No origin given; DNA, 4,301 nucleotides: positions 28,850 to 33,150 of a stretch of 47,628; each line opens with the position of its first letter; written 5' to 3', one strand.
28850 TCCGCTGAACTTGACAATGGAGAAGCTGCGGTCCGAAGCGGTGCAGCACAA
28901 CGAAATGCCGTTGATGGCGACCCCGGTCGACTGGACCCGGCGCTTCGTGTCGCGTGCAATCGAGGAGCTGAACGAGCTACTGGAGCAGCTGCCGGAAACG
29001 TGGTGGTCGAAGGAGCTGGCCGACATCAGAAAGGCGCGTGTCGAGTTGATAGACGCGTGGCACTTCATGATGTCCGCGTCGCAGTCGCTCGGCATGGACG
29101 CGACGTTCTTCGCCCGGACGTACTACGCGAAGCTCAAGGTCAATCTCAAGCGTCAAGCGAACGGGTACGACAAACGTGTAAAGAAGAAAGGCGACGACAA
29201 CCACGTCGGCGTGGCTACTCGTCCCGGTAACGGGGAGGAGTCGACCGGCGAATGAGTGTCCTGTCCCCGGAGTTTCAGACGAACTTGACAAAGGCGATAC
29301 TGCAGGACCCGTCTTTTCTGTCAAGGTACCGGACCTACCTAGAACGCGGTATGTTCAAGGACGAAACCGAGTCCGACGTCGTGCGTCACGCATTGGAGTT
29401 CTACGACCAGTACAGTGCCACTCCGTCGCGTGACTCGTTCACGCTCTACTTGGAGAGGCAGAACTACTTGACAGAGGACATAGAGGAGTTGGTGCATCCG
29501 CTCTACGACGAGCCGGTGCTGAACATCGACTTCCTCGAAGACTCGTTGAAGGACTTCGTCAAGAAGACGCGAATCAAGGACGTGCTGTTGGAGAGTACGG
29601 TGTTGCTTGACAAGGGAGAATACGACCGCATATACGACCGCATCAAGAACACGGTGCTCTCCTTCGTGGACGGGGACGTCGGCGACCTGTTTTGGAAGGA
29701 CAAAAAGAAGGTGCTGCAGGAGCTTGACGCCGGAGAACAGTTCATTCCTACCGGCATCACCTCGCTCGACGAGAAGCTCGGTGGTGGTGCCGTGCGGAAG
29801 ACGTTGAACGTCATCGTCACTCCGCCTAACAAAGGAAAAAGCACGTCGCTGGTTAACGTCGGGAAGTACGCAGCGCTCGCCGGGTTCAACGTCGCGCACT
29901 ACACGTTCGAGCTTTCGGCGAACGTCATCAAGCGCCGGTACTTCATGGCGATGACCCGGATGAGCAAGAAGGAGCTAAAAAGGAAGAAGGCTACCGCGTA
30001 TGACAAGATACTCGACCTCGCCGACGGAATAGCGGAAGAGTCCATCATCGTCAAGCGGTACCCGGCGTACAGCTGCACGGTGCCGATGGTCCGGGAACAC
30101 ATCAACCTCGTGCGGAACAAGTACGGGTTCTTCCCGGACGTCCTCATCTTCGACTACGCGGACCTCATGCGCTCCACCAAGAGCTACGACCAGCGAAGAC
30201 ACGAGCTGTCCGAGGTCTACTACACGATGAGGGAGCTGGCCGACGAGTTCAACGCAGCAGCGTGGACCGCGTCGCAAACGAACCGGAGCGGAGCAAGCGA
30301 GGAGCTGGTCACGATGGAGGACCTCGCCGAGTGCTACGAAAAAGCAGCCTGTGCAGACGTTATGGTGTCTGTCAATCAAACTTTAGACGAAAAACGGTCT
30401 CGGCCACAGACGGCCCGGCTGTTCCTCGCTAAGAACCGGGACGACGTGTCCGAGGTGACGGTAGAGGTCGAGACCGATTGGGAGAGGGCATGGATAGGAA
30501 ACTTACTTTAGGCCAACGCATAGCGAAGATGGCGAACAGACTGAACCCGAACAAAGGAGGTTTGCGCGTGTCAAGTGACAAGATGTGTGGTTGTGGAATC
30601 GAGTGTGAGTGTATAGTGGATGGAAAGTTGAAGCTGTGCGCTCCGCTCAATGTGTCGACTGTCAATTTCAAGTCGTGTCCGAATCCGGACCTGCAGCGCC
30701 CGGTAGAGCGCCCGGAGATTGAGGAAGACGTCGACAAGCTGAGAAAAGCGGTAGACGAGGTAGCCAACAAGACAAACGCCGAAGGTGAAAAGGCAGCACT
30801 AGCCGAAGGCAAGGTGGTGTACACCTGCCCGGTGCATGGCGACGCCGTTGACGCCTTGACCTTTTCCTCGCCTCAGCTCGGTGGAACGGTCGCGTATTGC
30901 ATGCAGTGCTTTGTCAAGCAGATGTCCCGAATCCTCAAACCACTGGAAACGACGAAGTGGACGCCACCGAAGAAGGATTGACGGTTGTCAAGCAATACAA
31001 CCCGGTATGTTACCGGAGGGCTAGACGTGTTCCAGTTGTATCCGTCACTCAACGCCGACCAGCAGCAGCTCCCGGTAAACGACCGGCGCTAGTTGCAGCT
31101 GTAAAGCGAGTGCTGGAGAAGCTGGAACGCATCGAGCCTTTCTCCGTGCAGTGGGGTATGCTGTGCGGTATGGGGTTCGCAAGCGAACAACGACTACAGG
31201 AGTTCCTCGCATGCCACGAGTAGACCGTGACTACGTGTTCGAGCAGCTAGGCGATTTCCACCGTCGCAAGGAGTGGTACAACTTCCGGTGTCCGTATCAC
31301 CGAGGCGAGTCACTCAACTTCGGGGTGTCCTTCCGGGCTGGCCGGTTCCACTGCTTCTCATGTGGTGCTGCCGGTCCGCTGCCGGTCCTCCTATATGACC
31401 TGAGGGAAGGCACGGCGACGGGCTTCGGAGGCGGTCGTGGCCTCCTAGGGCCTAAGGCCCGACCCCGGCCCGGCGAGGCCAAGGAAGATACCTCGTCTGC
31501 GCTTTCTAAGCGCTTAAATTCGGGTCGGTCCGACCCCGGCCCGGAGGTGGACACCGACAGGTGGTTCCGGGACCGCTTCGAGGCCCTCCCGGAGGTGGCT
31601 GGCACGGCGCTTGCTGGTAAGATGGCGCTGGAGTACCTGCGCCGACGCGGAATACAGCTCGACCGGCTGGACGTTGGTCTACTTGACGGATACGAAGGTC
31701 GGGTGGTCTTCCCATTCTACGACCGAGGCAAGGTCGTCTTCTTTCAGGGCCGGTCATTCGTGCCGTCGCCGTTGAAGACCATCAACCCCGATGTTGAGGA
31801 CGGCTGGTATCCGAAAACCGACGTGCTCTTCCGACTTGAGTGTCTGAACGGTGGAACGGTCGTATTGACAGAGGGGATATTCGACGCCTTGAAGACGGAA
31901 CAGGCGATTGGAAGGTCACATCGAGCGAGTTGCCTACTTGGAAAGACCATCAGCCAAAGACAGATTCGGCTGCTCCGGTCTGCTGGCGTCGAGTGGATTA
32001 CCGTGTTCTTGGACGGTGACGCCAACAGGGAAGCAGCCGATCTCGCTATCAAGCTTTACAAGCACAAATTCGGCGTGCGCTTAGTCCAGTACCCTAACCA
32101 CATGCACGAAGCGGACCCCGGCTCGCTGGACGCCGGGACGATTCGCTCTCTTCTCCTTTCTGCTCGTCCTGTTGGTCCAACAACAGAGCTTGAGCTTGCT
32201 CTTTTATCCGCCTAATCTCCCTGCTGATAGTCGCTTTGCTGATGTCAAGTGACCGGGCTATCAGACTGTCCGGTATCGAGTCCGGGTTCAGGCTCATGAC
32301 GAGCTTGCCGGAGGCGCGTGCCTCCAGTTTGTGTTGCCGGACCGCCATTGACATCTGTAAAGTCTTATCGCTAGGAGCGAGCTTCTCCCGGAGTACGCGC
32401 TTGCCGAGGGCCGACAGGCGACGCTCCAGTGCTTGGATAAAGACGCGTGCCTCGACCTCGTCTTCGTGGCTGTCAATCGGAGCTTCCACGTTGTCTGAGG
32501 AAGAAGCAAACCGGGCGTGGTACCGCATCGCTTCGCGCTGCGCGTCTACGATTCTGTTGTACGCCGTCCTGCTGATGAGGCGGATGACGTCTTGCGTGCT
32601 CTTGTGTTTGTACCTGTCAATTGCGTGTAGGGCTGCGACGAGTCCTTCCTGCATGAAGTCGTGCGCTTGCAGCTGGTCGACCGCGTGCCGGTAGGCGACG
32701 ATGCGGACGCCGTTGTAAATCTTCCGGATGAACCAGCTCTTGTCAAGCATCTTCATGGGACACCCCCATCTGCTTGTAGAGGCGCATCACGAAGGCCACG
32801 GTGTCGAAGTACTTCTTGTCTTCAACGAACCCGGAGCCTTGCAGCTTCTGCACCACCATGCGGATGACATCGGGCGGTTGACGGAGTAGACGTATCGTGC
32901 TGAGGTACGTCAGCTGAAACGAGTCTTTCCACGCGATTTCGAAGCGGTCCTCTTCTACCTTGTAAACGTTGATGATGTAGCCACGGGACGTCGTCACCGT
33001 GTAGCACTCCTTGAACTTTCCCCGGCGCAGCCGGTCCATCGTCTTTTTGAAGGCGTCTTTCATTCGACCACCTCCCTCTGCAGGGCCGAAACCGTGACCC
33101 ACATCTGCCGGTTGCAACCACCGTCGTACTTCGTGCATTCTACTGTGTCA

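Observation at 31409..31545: GC-rich structured repeat inserted in frame inside the DnaG-like primase gene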

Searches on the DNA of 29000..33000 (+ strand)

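Call 7: search_dna_similar(query=window:29000-33000:+, collection=phages, mode=distant, max_rows=20)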
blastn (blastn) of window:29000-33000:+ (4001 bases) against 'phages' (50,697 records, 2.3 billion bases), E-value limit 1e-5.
No match.

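Call 85: search_rna_families(source=window, start=31350, end=31600, threshold=evalue, max_evalue=1)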
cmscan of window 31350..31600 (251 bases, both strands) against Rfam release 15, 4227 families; matches with E-value up to 1: 0.
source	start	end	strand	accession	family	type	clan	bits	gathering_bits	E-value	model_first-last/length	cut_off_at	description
